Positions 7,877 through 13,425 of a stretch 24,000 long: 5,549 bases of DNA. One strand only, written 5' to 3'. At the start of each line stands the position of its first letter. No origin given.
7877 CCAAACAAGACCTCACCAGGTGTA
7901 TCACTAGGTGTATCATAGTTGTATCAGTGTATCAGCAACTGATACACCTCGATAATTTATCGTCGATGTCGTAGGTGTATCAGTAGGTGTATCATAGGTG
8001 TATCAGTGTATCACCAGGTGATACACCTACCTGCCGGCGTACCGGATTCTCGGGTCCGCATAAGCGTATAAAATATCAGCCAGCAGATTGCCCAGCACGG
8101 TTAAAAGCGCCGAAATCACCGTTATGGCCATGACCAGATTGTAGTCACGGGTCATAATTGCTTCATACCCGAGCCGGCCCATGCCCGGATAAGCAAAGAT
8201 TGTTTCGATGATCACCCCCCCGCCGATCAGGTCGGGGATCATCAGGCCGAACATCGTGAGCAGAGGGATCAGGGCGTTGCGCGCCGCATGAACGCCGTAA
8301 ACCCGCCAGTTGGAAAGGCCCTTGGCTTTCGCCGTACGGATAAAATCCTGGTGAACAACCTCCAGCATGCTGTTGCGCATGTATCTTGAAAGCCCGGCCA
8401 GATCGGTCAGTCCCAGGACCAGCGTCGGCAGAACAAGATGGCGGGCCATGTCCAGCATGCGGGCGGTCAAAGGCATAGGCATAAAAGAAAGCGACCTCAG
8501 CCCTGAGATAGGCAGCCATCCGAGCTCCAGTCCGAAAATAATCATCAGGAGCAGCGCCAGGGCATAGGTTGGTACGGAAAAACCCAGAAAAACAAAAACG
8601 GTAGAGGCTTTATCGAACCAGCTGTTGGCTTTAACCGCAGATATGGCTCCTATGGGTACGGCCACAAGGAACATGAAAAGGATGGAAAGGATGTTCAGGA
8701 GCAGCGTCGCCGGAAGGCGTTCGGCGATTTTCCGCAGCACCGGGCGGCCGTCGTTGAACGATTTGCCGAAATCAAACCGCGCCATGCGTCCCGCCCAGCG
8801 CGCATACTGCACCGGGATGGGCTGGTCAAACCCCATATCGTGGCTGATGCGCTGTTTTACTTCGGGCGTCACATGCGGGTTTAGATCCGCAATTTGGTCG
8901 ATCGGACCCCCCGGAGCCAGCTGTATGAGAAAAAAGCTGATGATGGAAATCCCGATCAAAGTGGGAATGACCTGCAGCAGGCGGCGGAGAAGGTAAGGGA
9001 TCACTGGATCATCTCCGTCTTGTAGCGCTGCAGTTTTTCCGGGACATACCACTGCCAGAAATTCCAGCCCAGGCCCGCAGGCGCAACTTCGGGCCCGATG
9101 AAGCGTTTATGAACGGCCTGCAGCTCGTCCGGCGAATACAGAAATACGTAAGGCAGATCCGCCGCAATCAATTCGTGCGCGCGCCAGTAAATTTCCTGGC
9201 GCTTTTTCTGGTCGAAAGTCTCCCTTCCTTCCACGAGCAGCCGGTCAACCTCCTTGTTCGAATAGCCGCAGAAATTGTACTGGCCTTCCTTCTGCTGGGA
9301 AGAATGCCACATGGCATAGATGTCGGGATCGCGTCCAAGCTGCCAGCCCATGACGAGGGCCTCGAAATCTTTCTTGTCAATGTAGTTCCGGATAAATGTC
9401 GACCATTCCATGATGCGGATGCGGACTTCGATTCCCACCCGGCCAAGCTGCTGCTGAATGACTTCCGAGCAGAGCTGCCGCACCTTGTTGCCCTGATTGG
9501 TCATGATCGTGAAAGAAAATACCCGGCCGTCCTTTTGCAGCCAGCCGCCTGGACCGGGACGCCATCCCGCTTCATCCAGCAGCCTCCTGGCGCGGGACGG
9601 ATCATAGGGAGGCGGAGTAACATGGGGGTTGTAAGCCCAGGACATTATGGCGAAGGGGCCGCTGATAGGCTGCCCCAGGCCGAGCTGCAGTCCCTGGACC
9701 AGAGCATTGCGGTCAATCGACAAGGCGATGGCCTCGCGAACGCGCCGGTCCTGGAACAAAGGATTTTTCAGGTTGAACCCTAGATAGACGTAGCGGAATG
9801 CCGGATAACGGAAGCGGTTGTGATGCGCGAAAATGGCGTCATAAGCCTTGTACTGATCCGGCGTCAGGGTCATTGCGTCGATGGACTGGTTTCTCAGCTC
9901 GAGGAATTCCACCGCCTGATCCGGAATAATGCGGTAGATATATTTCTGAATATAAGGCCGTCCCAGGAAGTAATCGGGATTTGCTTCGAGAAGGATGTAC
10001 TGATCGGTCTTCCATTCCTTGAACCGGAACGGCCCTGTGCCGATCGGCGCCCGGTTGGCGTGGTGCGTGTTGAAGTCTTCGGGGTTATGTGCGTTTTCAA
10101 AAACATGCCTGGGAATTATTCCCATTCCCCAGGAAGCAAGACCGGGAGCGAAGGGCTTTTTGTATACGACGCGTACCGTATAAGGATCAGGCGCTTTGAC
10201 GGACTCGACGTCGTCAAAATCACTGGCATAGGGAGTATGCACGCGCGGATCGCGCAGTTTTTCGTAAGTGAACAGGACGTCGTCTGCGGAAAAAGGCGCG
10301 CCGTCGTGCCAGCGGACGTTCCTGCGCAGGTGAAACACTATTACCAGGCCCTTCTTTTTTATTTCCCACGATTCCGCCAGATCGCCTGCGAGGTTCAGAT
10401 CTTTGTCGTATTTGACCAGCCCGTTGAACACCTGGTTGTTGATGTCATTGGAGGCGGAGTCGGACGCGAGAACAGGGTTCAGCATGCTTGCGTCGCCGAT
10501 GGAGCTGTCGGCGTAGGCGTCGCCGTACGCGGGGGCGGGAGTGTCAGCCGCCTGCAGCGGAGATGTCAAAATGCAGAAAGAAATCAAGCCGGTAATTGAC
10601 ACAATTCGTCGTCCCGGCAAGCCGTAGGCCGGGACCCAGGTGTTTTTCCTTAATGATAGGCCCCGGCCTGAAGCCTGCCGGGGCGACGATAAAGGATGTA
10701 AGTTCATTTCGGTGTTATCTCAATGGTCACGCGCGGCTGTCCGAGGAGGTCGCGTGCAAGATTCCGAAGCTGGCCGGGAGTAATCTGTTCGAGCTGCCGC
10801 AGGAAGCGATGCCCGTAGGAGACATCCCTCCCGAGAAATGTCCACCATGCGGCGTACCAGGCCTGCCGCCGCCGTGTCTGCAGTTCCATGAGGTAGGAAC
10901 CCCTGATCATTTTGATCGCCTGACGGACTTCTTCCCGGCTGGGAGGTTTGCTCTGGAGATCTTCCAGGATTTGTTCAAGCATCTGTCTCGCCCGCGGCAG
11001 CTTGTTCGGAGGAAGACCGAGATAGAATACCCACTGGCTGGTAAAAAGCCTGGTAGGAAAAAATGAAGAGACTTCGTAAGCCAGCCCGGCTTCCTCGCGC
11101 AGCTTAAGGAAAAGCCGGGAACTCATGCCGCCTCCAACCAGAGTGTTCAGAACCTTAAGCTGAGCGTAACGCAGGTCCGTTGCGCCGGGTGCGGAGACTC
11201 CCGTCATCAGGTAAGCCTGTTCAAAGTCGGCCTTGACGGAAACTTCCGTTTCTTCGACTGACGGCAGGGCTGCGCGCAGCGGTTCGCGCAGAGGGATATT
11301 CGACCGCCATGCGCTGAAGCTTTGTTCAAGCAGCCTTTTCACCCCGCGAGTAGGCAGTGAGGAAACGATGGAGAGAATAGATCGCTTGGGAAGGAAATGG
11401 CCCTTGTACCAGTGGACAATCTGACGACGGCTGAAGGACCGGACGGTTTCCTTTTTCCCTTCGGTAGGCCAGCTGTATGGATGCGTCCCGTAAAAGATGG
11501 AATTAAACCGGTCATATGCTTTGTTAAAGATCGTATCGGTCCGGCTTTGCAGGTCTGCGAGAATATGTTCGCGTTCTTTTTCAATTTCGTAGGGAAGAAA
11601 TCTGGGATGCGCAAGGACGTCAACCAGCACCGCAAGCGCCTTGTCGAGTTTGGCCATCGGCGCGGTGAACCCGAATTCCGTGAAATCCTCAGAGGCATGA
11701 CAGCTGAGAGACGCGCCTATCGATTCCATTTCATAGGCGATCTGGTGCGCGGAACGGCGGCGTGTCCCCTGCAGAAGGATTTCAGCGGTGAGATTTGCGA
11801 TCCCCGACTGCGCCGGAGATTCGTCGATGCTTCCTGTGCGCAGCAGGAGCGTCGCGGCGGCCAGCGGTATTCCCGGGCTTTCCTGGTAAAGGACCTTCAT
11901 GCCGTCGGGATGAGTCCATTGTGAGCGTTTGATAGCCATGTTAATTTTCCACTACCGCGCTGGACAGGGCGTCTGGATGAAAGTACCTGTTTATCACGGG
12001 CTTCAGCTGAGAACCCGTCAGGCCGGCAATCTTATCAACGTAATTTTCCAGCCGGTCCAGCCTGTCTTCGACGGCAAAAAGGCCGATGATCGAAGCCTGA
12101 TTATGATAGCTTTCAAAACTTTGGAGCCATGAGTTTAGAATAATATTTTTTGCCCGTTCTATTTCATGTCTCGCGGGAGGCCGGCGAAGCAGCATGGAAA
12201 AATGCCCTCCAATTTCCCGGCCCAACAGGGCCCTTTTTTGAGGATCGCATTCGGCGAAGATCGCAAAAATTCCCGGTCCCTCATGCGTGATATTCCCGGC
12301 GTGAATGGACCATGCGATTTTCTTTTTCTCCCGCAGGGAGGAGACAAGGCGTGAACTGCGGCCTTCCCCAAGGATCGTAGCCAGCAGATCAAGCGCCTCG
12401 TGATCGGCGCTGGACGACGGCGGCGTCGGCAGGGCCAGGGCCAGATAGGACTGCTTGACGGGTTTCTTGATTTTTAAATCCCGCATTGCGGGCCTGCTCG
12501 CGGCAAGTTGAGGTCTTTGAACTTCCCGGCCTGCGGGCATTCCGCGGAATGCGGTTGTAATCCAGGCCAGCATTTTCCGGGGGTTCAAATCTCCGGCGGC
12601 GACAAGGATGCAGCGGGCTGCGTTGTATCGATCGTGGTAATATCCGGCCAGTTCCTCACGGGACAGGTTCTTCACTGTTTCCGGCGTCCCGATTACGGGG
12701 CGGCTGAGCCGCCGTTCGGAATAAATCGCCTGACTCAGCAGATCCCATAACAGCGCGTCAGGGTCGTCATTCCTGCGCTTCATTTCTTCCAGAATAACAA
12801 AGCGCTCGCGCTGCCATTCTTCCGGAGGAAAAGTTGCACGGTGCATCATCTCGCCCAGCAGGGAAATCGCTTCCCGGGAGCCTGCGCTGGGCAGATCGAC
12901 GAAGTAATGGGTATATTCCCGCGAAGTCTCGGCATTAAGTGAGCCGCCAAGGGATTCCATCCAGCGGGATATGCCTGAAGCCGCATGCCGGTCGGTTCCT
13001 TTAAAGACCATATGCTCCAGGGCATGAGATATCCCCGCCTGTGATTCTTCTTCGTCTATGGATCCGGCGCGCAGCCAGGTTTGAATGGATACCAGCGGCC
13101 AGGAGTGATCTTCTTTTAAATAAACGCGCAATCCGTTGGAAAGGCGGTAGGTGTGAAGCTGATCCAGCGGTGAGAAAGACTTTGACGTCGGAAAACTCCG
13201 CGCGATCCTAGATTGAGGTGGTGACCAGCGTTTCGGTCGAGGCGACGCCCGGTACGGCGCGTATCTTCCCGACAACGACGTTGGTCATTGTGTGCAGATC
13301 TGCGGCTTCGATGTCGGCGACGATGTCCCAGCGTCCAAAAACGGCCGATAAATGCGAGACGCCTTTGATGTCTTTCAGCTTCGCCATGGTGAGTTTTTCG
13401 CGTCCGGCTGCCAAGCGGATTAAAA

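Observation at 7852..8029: Iteron-like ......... array splitting the two permease genes of the ABC importer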

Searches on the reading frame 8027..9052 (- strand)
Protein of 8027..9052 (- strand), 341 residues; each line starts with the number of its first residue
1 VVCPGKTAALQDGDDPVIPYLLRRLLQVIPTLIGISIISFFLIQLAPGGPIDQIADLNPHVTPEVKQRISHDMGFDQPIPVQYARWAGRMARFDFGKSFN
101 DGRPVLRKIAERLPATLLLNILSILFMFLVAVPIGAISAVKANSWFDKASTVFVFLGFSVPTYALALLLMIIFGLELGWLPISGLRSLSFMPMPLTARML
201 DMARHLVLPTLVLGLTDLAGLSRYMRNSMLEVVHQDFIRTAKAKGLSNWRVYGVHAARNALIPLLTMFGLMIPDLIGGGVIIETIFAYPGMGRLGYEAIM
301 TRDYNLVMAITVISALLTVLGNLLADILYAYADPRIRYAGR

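Call 8: search_protein_families(library=pfam, proteins=[window:8027-9052:-])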
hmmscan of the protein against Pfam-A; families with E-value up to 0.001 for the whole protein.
window:8027-9052:- (341 aa): 2 families
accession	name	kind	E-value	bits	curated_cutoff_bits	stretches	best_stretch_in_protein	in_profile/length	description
PF00528.27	BPD_transp_1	-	3.1e-41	141.6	26.4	1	131-337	1-183/184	Binding-protein-dependent transport system inner membrane component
PF19300.4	BPD_transp_1_N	-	3.9e-12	46.8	23.8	1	19-119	3-113/114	Binding-prot-dependent transport system membrane comp, N-term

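Call 18: find_encoding_contigs(protein=window:8027-9052:-, flank=10000, max_places=10)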
Protein window:8027-9052:- (341 aa): no gene with exactly this product is on record in the collection.

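Call 21: find_encoding_contigs(protein=window:8030-9004:-, flank=10000, max_places=10)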
Protein seq(325 aa) (325 aa): 2 contigs read that carry it; 1 place shown.
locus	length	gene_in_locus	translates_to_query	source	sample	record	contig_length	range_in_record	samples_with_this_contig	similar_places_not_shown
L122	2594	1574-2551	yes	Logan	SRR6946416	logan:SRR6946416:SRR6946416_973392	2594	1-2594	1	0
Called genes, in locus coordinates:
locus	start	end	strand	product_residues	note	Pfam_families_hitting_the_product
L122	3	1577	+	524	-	?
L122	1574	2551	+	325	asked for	PF19300:BPD_transp_1_N, PF00528:BPD_transp_1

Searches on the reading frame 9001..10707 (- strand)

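Call 8: search_protein_families(library=pfam, proteins=[window:9001-10707:-])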
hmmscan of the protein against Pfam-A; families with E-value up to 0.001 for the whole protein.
window:9001-10707:- (568 aa): 1 family
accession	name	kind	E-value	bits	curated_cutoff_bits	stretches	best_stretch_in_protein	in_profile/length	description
PF00496.27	SBP_bac_5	-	6.3e-95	318.8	32.4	1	106-471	2-362/368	Bacterial extracellular solute-binding proteins, family 5 Middle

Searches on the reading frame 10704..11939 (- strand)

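Call 8: search_protein_families(library=pfam, proteins=[window:10704-11939:-])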
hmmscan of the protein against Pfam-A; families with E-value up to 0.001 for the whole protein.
window:10704-11939:- (411 aa): 2 families
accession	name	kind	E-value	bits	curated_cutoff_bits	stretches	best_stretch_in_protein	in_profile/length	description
PF05193.26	Peptidase_M16_C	-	2.9e-30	105.9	23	1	168-343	1-179/181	Peptidase M16 inactive domain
PF00675.25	Peptidase_M16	-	9.5e-23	81.2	22.3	1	15-156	1-142/149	Insulinase (Peptidase family M16)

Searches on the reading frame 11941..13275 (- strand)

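Call 8: search_protein_families(library=pfam, proteins=[window:11941-13275:-])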
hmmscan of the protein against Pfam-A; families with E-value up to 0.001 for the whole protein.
window:11941-13275:- (444 aa): 2 families
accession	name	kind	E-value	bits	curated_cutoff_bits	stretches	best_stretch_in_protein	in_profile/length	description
PF00675.25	Peptidase_M16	-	6.9e-30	104.4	22.3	1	50-197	1-148/149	Insulinase (Peptidase family M16)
PF05193.26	Peptidase_M16_C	-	9.8e-30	104.2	23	1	203-378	1-180/181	Peptidase M16 inactive domain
